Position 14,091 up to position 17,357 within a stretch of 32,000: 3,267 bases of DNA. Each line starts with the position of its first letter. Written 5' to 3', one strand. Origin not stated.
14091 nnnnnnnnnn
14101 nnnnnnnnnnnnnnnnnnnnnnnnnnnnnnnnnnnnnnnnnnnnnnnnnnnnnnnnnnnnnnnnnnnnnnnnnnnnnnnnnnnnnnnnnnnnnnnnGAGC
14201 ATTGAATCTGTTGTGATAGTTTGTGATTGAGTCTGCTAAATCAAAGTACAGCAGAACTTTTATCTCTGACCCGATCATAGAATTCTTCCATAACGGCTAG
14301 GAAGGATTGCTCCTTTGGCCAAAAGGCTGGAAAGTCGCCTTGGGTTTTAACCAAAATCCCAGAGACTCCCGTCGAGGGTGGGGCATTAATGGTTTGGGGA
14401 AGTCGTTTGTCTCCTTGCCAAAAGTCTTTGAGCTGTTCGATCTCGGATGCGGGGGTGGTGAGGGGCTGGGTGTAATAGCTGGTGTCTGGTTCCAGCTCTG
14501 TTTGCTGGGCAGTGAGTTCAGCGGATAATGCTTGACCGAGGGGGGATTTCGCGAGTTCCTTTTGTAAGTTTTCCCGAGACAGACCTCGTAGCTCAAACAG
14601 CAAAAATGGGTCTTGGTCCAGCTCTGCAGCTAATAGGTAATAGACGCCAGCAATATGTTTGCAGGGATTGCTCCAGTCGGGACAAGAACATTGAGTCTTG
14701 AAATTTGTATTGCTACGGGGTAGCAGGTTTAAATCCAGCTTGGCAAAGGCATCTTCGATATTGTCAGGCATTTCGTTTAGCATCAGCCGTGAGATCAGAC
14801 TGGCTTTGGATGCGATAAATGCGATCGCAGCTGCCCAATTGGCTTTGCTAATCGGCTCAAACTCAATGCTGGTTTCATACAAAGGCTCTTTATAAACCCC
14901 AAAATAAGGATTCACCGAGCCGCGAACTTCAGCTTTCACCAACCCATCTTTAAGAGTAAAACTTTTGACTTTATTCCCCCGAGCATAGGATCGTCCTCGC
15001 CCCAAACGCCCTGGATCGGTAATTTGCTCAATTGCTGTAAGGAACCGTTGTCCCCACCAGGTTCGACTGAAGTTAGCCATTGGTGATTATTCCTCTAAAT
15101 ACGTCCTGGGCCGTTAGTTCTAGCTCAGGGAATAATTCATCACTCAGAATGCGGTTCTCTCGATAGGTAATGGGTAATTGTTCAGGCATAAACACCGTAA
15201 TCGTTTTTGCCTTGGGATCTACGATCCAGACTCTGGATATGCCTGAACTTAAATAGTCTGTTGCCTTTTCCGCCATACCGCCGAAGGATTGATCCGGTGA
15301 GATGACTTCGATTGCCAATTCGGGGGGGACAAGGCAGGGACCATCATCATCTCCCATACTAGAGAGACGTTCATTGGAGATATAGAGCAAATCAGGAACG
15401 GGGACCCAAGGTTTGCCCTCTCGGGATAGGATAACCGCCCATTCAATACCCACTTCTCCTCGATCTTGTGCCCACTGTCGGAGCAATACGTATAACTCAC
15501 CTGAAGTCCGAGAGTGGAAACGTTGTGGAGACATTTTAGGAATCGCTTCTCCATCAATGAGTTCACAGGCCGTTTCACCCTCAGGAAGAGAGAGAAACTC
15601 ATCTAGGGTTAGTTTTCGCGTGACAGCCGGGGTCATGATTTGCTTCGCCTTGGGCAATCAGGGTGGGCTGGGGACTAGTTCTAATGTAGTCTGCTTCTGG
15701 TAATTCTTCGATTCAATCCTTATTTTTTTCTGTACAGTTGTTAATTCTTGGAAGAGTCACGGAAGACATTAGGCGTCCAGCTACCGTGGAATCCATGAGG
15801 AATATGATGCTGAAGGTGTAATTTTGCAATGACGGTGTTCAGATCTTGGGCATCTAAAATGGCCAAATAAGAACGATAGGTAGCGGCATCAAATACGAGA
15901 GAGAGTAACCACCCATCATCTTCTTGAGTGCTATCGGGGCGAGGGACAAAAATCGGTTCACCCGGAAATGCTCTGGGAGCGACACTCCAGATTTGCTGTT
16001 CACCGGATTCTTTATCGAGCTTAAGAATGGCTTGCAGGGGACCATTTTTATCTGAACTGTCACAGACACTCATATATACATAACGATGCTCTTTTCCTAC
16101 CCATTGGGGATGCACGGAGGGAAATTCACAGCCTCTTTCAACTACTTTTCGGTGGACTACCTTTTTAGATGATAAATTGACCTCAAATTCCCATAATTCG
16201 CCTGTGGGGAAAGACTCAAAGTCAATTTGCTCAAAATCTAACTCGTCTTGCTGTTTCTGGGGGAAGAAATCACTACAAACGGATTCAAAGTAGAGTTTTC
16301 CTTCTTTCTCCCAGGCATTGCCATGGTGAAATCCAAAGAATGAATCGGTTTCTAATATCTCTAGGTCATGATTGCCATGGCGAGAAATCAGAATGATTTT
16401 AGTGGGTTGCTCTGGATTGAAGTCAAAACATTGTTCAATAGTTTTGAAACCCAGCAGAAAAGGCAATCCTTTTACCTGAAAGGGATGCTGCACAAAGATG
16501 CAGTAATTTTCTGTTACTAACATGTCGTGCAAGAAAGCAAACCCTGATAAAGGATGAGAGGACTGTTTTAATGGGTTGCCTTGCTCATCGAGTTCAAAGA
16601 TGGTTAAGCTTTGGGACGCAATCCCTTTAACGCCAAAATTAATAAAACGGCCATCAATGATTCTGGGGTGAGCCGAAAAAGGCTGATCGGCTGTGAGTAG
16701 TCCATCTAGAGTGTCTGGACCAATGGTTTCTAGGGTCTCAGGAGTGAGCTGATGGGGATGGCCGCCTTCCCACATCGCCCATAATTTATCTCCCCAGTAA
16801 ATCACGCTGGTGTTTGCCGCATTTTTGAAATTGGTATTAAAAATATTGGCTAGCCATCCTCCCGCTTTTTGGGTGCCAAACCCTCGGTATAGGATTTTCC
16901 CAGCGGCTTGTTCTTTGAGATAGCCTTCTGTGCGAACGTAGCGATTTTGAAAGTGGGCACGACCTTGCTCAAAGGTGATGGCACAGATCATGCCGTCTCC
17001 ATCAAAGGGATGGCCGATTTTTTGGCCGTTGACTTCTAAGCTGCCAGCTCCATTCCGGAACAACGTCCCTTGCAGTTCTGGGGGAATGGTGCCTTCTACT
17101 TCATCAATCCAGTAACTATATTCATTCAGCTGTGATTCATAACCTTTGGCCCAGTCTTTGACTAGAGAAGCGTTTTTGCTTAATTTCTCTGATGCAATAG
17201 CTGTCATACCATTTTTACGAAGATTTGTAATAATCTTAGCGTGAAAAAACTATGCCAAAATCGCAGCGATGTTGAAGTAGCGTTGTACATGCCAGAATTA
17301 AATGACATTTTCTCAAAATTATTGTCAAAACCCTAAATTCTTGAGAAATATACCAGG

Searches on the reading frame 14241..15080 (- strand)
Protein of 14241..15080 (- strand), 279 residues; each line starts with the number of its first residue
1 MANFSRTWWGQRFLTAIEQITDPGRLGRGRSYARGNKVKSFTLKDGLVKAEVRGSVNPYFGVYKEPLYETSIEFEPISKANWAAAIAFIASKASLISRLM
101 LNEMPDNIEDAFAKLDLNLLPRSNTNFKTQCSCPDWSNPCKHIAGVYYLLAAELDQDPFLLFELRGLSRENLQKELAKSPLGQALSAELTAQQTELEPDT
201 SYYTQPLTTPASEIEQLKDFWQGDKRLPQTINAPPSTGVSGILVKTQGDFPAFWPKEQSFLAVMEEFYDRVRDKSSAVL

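Call 4: search_protein_families(library=pfam, proteins=[window:14241-15080:-], max_evalue=0.1)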
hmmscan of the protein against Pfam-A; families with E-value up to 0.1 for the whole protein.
window:14241-15080:- (279 aa): 1 family
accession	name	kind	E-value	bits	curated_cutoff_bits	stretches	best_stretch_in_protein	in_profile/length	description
PF04434.22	SWIM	-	1.3e-05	25.1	19.6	1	127-148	11-35/38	SWIM zinc finger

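Call 5: search_protein_families(library=padloc, proteins=[window:14241-15080:-], max_evalue=0.1)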
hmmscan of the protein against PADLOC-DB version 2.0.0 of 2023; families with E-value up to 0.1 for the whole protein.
window:14241-15080:- (279 aa): 1 family
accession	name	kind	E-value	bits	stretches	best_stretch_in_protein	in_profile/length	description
PDLC05053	PDC-S62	-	0.0068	13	0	16-56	13-53/566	-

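Call 6: search_protein_families(library=ncbifam, proteins=[window:14241-15080:-], max_evalue=0.1)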
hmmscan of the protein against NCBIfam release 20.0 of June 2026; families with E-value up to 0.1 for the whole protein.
window:14241-15080:- (279 aa): 0 families

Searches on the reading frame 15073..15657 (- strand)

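Call 4: search_protein_families(library=pfam, proteins=[window:15073-15657:-], max_evalue=0.1)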
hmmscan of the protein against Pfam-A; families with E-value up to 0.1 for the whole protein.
window:15073-15657:- (194 aa): 1 family
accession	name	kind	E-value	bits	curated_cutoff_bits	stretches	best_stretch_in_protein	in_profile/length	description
PF05685.18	Uma2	-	1.8e-31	109.4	27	1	18-183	1-171/172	Putative restriction endonuclease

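Call 5: search_protein_families(library=padloc, proteins=[window:15073-15657:-], max_evalue=0.1)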
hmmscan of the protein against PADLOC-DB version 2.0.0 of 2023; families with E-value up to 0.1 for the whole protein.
window:15073-15657:- (194 aa): 4 families
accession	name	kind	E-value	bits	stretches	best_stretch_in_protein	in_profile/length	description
PDLC04833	PDC-S03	-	4.3e-27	92.9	1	5-188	13-204/207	-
PDLC04832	PDC-S03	-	8.9e-20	69.2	1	11-187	4-186/188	-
PDLC04835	PDC-S03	-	8.4e-13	46.3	1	8-188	1-201/207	-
PDLC04834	PDC-S03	-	4.8e-05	21.1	1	12-187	5-182/184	-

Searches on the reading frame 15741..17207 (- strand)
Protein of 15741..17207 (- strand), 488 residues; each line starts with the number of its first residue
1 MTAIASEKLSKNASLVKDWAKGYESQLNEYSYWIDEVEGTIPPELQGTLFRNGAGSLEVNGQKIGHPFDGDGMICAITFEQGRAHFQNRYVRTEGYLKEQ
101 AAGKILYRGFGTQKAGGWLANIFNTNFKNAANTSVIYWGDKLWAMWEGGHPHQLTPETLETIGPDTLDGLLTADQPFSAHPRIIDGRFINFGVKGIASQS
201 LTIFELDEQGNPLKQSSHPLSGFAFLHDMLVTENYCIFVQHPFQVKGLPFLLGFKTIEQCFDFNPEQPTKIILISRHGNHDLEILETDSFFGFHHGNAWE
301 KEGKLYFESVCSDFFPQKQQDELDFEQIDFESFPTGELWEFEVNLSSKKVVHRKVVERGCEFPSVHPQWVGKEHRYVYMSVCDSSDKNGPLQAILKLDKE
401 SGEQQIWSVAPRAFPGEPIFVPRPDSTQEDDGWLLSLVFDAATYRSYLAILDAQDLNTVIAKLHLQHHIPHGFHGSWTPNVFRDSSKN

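Call 4: search_protein_families(library=pfam, proteins=[window:15741-17207:-], max_evalue=0.1)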
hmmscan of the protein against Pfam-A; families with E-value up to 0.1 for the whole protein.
window:15741-17207:- (488 aa): 1 family
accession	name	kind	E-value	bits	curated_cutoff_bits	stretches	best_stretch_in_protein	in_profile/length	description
PF03055.21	RPE65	-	9.4e-145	483.7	27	1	28-479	6-469/469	Retinal pigment epithelial membrane protein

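Call 6: search_protein_families(library=ncbifam, proteins=[window:15741-17207:-], max_evalue=0.1)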
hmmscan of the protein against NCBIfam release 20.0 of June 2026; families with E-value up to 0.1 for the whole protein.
window:15741-17207:- (488 aa): 3 families
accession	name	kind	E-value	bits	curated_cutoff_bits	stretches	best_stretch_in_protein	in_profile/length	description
NF053778.1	LigStilDioxAlpha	equivalog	6.9e-61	206.3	800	1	36-478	27-479/480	lignostilbene-alpha,beta-dioxygenase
NF052295.1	CarotCleavDioxg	equivalog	3.3e-56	190.8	675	1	36-479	43-466/467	8'-apo-carotenoid 13,14-cleaving dioxygenase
NF053780.1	LigStilDioxNov2Alpha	equivalog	1.1e-45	156.1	650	1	29-480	18-478/482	lignostilbene-alpha,beta-dioxygenase NOV2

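Call 15: find_homologous_proteins(query=window:15741-17207:-, max_evalue=1e-100)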
Query window:15741-17207:- (488 aa): 1735 proteins with E <= 1e-100 among 7242 candidates; the best 120 are listed.
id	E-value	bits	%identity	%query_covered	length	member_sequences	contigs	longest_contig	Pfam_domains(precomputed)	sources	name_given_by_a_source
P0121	0.0e+0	1086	93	100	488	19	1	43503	PF03055.22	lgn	-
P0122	7.8e-291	983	84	100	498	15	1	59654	PF03055.22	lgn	-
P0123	4.9e-275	931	79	99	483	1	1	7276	PF03055.22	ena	-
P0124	6.5e-272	921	77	98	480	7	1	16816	PF03055.22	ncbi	ncbi:MAG: carotenoid oxygenase family protein [Cyanobacteria bacterium J06635_15]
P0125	2.9e-269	912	78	98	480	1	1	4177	PF03055.22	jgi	jgi:all-trans-8'-apo-beta-carotenal 15,15'-oxygenase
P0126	7.4e-269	911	77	98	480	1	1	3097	PF03055.22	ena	-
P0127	9.0e-269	910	77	98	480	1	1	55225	PF03055.22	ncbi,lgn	ncbi:MAG: carotenoid oxygenase family protein [Cyanobacteria bacterium P01_H01_bin.21]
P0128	1.2e-265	900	76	98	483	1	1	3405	PF03055.22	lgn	-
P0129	3.8e-265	898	74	99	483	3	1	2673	PF03055.22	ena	-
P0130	2.0e-262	889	72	100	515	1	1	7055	PF03055.22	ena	-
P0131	3.6e-255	865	72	99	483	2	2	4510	PF03055.22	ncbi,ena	-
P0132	7.0e-255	864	71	99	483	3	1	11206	PF03055.22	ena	-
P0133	4.6e-254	862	73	98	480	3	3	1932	PF03055.22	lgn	-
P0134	3.8e-253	859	72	99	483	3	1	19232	PF03055.22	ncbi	-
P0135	6.2e-251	851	72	97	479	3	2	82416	PF03055.22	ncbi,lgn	ncbi:MAG: carotenoid oxygenase family protein [Xenococcaceae cyanobacterium]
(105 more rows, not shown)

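Call 16: find_encoding_contigs(protein=P0121, flank=10000, max_places=4)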
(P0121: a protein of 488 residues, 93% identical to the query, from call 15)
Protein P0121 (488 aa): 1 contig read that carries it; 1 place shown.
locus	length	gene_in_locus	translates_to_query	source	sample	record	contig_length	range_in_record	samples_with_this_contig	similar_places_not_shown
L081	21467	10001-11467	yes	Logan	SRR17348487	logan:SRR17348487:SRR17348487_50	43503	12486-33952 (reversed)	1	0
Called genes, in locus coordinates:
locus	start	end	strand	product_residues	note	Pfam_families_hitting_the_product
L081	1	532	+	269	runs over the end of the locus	PF03649:UPF0014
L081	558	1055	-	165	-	-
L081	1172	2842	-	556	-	PF02163:Peptidase_M50, PF13371:TPR_9 (weak), PF00515:TPR_1 (weak), PF13432:TPR_16, PF12895:ANAPC3 (weak), PF13371:TPR_9 (weak), PF13414:TPR_11 (weak), PF13414:TPR_11, +13 more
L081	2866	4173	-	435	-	PF00226:DnaJ, PF13432:TPR_16 (faint), PF00515:TPR_1 (faint), PF07719:TPR_2 (faint), PF14559:TPR_19 (faint), PF13414:TPR_11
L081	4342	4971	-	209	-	PF00528:BPD_transp_1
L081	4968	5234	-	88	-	-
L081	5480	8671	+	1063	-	PF12419:DUF3670, PF00176:SNF2-rel_dom, PF00271:Helicase_C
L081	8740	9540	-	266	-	PF04755:PAP_fibrillin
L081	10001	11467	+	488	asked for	PF03055:RPE65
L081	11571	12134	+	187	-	PF05685:Uma2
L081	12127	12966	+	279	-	PF04434:SWIM (weak)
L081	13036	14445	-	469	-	PF01266:DAO (weak), PF01593:Amino_oxidase, PF01946:Thi4 (weak), PF13450:NAD_binding_8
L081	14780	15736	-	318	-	PF00005:ABC_tran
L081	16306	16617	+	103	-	PF00936:BMC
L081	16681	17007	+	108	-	PF00936:BMC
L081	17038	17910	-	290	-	PF00892:EamA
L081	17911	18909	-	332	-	PF08545:ACP_syn_III, PF08541:ACP_syn_III_C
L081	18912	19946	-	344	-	PF02504:FA_synthesis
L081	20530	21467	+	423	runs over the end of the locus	PF04286:DUF445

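Call 17: find_encoding_contigs(protein=P0122, flank=10000, max_places=4)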
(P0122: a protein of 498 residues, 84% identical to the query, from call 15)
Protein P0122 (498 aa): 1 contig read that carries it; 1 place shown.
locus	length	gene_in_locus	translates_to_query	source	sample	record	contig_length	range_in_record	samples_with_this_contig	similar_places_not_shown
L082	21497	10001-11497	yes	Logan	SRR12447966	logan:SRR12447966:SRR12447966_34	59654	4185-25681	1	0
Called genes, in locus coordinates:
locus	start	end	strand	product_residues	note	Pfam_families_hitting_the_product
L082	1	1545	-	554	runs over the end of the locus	PF02163:Peptidase_M50, PF13371:TPR_9 (weak), PF00515:TPR_1 (weak), PF13432:TPR_16 (weak), PF13414:TPR_11 (weak), PF13371:TPR_9 (weak), PF13432:TPR_16 (weak), PF13414:TPR_11 (weak), +11 more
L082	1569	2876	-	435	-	PF00226:DnaJ, PF13432:TPR_16 (faint), PF14559:TPR_19 (faint), PF00515:TPR_1 (faint), PF07719:TPR_2 (faint), PF13414:TPR_11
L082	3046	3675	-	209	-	PF00528:BPD_transp_1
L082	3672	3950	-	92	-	-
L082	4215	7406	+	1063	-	PF12419:DUF3670, PF00176:SNF2-rel_dom, PF00271:Helicase_C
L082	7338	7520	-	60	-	-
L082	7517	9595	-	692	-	PF00069:Pkinase, PF07714:PK_Tyr_Ser-Thr, PF01636:APH (faint), PF03781:FGE-sulfatase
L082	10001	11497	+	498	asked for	PF03055:RPE65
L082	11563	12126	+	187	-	PF05685:Uma2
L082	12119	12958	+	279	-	PF04434:SWIM (weak)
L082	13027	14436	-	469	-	PF01266:DAO (weak), PF01593:Amino_oxidase, PF01946:Thi4 (weak), PF13450:NAD_binding_8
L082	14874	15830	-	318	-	PF00005:ABC_tran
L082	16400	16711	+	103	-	PF00936:BMC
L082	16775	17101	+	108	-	PF00936:BMC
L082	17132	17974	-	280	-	PF00892:EamA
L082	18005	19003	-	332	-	PF00108:Thiolase_N (faint), PF08545:ACP_syn_III, PF08541:ACP_syn_III_C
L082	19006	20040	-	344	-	PF02504:FA_synthesis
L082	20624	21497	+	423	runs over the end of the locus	PF04286:DUF445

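Call 97: find_encoding_contigs(protein=P0127, flank=8000, max_places=2)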
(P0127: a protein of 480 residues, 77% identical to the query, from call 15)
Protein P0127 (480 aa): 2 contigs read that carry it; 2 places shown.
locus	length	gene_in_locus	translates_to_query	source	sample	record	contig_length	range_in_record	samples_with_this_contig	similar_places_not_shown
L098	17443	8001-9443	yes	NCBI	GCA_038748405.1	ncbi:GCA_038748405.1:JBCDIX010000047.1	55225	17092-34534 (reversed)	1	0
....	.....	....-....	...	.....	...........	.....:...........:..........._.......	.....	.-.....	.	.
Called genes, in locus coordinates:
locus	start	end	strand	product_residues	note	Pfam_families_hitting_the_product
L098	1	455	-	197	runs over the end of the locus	PF01872:RibD_C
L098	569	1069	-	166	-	PF01243:PNPOx_N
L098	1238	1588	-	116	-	PF00903:Glyoxalase (weak), PF18029:Glyoxalase_6 (weak)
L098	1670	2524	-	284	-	PF12833:HTH_18, PF00165:HTH_AraC (weak)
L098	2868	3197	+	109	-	PF13599:Pentapeptide_4, PF00805:Pentapeptide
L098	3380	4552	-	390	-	PF13354:Beta-lactamase2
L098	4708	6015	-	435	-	PF01943:Polysacc_synt, PF13440:Polysacc_synt_3 (weak), PF01554:MatE (weak)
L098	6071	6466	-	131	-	-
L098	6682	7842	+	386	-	PF01135:PCMT, PF13649:Methyltransf_25 (weak)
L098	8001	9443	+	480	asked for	PF03055:RPE65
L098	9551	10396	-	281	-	-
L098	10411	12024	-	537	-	PF00924:MS_channel_2nd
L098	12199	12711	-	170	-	PF02469:Fasciclin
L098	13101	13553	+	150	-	PF06754:PhnG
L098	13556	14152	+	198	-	PF05845:PhnH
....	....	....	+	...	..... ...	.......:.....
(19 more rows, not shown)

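Call 98: find_encoding_contigs(protein=P0124, flank=8000, max_places=2)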
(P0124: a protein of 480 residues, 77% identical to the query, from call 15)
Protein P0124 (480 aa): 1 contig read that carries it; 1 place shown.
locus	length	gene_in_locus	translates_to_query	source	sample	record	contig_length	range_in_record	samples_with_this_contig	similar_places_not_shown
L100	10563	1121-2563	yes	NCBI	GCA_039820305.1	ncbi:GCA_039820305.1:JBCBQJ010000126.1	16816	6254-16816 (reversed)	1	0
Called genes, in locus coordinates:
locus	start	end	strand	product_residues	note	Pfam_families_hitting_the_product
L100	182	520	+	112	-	PF04255:DUF433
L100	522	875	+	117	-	PF18480:DUF5615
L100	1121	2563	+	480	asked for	PF03055:RPE65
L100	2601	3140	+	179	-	-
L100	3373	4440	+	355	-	PF00487:FA_desaturase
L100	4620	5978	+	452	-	PF00743:FMO-like, PF07992:Pyr_redox_2, PF13454:NAD_binding_9 (faint), PF13434:Lys_Orn_oxgnase, PF13738:Pyr_redox_3, PF00743:FMO-like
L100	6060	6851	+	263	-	PF03476:MOSC_N, PF03473:MOSC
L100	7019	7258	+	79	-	-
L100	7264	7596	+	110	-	PF02452:PemK_toxin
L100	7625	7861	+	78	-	PF10049:DUF2283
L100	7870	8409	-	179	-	-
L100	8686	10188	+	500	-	PF03951:Gln-synt_N (faint), PF00120:Gln-synt_C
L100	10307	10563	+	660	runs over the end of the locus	PF02727:Cu_amine_oxidN2, PF21994:AGAO-like_N2, PF02728:Cu_amine_oxidN3, PF01179:Cu_amine_oxid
